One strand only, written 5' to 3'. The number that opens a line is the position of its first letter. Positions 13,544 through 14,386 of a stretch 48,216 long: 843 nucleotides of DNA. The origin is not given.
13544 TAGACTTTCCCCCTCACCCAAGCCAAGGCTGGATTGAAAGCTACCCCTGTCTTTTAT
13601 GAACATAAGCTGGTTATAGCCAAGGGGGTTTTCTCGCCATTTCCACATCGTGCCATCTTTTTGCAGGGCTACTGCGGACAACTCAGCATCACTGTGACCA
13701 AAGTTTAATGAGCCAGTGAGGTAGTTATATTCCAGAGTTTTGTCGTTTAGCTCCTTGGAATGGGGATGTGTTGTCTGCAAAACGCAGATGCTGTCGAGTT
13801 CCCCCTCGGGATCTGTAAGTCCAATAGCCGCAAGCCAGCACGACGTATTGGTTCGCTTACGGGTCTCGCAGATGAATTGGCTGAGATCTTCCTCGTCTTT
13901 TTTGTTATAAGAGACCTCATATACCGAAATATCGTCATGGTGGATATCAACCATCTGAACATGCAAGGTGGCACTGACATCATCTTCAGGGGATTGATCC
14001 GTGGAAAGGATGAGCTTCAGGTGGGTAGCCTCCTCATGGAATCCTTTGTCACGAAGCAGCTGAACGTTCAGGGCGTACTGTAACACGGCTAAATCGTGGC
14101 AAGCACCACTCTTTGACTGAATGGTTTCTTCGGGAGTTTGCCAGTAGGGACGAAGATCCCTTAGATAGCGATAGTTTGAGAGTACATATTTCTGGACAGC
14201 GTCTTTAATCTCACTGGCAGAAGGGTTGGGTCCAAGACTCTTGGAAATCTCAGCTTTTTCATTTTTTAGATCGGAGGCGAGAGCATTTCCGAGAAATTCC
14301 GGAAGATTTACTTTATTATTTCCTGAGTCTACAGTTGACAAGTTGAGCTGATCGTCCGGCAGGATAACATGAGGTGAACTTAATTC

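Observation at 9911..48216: Array of five consecutive giant, non-repetitive, family-less ORFs (>=12,680 aa in total)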

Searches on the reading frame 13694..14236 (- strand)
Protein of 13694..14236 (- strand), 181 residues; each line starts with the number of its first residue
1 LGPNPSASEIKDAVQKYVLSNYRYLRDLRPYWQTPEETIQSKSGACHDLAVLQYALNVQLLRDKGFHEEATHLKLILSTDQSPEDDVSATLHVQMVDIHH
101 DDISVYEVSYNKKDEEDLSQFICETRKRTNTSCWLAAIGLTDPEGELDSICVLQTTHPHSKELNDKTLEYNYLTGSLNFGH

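Call 77: search_solved_structures(query=window:13694-14236:-, max_evalue=10, show_alignments=3)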
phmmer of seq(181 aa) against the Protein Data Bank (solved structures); distinct sequences matched with E-value up to 10: 1.
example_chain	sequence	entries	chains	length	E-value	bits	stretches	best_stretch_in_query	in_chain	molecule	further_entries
4u65_E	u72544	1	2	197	0.62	12.7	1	22-55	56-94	Putative cystine protease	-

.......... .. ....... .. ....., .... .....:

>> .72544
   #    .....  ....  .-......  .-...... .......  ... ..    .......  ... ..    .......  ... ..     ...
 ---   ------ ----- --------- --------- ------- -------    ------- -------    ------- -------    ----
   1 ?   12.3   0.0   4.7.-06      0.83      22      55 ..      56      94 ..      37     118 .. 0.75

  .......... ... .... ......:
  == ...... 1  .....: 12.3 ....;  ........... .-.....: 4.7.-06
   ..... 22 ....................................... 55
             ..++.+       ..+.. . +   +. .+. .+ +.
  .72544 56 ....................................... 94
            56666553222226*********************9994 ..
